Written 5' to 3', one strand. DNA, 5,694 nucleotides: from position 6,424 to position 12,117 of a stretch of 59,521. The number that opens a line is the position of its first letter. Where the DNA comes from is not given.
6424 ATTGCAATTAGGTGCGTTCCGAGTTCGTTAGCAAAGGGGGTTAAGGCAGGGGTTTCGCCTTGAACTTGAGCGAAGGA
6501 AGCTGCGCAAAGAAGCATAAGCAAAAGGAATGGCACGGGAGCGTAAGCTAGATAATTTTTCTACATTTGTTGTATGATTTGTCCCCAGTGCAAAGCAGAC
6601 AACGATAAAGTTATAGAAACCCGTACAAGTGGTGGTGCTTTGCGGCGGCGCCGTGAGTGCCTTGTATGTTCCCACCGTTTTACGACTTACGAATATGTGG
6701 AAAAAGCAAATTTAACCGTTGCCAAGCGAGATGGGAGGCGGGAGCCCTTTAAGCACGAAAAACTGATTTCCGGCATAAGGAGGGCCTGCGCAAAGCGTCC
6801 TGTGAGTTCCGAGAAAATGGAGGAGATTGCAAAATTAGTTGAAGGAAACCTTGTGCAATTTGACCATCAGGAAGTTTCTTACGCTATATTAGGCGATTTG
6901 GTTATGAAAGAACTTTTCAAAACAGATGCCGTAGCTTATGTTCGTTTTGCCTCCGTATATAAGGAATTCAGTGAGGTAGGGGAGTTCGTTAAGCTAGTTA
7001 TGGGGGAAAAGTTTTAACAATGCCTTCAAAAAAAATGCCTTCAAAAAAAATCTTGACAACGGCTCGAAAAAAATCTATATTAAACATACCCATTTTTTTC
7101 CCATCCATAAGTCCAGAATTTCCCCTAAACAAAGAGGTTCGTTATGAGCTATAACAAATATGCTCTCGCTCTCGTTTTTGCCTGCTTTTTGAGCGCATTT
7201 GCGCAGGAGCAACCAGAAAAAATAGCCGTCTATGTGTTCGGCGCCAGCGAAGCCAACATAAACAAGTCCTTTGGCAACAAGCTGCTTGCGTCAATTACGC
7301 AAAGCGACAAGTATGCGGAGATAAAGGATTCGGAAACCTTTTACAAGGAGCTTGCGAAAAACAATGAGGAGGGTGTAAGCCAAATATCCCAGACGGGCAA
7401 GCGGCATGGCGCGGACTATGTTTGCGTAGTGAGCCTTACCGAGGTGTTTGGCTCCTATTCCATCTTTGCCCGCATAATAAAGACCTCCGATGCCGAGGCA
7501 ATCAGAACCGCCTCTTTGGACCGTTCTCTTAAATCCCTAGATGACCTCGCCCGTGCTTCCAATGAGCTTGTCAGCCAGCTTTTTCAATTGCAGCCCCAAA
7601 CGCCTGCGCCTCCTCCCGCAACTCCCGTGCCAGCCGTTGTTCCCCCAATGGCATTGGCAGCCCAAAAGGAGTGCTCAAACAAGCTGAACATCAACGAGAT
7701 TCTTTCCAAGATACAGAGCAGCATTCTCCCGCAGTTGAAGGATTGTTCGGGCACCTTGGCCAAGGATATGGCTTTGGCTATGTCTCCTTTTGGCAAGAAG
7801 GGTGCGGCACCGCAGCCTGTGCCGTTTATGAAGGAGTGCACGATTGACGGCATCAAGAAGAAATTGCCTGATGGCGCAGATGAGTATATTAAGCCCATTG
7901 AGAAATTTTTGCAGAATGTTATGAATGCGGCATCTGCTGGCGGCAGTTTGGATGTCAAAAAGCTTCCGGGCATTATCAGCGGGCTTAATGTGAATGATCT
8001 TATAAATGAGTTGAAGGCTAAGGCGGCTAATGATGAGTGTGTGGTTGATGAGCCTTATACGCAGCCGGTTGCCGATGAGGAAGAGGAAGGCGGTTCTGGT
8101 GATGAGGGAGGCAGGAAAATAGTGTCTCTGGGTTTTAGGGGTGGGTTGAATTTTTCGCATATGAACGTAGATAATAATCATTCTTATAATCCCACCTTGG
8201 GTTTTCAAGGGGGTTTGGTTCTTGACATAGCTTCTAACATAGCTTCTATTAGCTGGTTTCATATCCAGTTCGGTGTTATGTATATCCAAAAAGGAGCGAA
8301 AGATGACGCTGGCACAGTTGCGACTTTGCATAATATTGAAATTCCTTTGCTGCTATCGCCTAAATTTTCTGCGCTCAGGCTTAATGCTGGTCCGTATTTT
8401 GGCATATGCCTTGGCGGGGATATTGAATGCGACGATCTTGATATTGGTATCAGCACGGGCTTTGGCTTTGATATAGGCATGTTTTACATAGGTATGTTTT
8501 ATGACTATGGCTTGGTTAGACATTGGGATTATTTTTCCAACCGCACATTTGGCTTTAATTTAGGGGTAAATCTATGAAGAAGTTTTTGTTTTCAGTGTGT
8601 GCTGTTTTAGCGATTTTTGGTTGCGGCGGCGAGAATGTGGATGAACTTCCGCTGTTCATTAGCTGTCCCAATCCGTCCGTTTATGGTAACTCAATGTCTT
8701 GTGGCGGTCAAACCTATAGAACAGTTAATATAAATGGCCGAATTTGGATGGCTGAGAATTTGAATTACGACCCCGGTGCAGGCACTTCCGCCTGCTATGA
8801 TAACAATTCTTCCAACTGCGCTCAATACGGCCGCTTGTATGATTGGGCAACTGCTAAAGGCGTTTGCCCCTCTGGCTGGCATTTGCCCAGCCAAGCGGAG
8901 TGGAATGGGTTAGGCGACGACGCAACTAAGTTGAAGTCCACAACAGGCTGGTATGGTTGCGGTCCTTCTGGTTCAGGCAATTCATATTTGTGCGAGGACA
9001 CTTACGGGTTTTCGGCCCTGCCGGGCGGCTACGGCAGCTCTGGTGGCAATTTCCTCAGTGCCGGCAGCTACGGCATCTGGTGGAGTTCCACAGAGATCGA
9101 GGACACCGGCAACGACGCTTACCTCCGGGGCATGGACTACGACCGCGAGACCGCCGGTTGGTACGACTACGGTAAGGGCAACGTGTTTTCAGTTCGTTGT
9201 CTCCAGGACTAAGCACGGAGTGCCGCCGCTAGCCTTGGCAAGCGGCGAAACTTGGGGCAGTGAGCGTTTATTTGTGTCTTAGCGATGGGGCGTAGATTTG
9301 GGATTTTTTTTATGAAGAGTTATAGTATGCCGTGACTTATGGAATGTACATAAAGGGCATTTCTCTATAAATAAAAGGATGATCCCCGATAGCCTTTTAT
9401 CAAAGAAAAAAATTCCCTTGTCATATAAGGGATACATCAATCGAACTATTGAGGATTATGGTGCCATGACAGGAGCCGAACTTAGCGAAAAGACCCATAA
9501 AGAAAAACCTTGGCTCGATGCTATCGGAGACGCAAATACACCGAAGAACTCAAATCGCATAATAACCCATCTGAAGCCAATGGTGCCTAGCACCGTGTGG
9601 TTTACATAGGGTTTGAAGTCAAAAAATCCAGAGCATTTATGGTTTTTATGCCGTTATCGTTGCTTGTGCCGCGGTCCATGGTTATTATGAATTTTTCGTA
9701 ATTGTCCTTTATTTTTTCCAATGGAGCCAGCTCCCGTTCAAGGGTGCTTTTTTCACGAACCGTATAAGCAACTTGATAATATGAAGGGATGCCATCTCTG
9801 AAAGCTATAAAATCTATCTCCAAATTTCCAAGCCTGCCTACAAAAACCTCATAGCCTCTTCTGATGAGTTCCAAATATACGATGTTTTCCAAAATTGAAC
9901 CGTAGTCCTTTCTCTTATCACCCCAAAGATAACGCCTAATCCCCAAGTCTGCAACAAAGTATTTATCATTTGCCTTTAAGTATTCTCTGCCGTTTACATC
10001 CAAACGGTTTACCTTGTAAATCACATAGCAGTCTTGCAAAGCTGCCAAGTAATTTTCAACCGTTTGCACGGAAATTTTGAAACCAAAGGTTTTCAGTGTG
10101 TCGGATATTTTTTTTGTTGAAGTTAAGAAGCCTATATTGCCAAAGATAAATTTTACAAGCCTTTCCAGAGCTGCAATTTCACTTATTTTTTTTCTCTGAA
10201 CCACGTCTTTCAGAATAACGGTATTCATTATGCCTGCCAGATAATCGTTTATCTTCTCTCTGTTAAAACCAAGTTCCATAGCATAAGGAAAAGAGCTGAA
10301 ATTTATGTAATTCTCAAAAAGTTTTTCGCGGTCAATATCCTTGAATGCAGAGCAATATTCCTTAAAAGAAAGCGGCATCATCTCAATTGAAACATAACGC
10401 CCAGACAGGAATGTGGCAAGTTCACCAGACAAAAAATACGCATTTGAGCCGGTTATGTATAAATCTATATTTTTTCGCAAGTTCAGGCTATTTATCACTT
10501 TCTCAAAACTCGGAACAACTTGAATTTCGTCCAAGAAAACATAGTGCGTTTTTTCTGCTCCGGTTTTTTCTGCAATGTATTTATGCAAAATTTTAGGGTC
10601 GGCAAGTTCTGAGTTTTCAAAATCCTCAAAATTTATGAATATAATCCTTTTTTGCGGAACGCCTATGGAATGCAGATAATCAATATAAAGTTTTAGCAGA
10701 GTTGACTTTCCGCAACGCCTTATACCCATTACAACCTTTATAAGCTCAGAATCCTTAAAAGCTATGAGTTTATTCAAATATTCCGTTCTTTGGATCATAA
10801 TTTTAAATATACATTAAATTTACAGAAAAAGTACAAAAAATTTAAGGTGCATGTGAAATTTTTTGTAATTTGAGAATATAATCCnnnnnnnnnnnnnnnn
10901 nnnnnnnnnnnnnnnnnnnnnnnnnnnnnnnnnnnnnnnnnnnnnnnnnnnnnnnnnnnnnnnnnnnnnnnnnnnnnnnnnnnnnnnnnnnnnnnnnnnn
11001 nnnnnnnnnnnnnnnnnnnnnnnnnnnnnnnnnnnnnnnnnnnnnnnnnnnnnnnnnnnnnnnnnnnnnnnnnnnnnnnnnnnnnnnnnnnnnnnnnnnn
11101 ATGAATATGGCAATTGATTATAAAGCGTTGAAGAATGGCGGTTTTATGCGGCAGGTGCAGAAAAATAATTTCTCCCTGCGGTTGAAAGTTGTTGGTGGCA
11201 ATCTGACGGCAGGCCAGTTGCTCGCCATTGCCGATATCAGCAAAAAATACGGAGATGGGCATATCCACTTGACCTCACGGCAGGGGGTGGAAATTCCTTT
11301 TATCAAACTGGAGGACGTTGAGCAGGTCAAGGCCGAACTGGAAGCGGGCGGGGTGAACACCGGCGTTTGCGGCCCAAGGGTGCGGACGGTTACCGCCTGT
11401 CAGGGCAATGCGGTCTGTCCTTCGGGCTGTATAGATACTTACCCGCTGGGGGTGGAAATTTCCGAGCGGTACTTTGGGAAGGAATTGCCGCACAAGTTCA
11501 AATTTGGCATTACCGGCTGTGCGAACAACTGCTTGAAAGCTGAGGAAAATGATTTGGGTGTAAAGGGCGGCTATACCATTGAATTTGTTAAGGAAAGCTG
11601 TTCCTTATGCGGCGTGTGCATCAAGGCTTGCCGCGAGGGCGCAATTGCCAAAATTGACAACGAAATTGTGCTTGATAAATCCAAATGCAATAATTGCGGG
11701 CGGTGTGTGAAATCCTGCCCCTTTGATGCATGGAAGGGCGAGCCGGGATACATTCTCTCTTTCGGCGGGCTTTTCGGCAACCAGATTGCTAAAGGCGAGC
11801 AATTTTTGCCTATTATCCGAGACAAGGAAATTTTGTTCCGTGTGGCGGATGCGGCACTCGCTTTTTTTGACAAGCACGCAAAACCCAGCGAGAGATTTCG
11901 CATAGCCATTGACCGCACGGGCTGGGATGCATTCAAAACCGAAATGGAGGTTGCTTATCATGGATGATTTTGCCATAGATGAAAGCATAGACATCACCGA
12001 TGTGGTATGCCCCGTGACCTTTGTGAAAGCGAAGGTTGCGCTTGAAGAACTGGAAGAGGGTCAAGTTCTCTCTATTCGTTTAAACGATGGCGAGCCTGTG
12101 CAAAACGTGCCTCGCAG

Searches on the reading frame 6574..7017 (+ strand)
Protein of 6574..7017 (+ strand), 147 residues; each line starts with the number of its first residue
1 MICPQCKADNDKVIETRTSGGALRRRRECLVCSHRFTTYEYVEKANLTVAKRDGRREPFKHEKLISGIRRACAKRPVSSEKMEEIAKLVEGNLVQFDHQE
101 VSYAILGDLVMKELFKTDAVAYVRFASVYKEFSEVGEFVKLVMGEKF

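Call 63: search_protein_families(library=pfam, proteins=[window:6574-7017:+], max_evalue=0.001)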
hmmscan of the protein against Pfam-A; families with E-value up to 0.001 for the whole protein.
window:6574-7017:+ (147 aa): 2 families
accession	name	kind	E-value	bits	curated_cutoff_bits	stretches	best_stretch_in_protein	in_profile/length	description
PF03477.21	ATP-cone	-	1.6e-20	73.8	25.8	1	48-133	2-86/88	ATP cone domain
PF22811.2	Zn_ribbon_NrdR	-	7.7e-16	58.2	27.2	1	1-40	1-42/42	Transcriptional repressor NrdR-like, N-terminal domain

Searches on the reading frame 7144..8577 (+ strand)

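Call 63: search_protein_families(library=pfam, proteins=[window:7144-8577:+], max_evalue=0.001)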
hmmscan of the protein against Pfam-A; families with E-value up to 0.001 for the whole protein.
window:7144-8577:+ (477 aa): 1 family
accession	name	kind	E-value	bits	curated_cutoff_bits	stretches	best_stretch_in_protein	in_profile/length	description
PF13568.12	OMP_b-brl_2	-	1.1e-08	35.8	27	1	327-428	9-124/175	Outer membrane protein beta-barrel domain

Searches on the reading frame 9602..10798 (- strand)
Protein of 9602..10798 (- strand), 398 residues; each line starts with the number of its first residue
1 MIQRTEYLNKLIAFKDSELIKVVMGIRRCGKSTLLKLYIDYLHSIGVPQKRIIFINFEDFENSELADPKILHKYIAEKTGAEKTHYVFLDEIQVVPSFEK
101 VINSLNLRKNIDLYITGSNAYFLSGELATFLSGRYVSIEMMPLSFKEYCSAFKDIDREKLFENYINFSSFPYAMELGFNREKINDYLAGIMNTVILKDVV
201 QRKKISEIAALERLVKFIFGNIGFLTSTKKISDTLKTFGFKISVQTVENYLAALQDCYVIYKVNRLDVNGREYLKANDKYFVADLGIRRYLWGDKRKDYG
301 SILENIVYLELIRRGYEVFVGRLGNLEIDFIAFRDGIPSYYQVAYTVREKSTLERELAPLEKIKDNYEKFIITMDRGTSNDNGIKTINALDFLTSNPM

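Call 63: search_protein_families(library=pfam, proteins=[window:9602-10798:-], max_evalue=0.001)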
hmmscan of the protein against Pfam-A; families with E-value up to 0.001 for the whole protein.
window:9602-10798:- (398 aa): 3 families
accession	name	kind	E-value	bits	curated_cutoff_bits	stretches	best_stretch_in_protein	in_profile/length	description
PF13173.12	AAA_14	-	3.5e-36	124.5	27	1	19-149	3-129/129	AAA domain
PF13635.12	DUF4143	-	5.7e-19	68.9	28.1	1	197-336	2-150/160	Domain of unknown function (DUF4143)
PF01637.24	ATPase_2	-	0.00031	21.1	33.2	1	12-106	14-106/225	ATPase domain predominantly from Archaea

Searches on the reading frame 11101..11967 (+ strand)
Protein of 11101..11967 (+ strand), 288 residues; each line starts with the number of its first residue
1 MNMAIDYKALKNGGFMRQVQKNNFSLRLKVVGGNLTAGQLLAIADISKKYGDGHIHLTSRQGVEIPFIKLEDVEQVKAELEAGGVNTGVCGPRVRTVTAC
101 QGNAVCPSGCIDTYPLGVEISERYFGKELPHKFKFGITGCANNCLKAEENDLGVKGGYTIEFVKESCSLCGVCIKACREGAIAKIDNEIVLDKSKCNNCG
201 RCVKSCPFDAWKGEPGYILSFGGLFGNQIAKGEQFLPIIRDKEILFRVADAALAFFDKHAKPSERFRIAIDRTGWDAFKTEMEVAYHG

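Call 63: search_protein_families(library=pfam, proteins=[window:11101-11967:+], max_evalue=0.001)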
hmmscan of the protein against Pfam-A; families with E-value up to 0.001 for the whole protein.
window:11101-11967:+ (288 aa): 9 families
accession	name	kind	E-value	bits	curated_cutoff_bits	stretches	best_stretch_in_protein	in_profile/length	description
PF01077.27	NIR_SIR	-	1.7e-27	96.2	27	1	90-283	1-151/158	Nitrite and sulphite reductase 4Fe-4S domain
PF03460.22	NIR_SIR_ferr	-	6.4e-23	80.7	24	1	18-82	3-68/69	Nitrite/Sulfite reductase ferredoxin-like half domain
PF00037.32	Fer4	-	1.1e-11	44.4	21.1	2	189-211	1-23/24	4Fe-4S binding domain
PF13237.11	Fer4_10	-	8e-11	42.1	25.5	2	189-216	2-22/53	4Fe-4S dicluster domain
PF12837.12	Fer4_6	-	9.3e-09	35.3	25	1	192-211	5-24/24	4Fe-4S binding domain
PF12838.12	Fer4_7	-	5.3e-07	30.4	27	1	167-210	2-52/52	4Fe-4S dicluster domain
PF13187.11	Fer4_9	-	1.3e-05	25.5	27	1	167-209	2-50/52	4Fe-4S dicluster domain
PF12797.12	Fer4_2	-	1.3e-05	25.3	24.5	1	189-208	3-22/22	4Fe-4S binding domain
PF14697.11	Fer4_21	-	3.9e-05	24.1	35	1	164-209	5-55/59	4Fe-4S dicluster domain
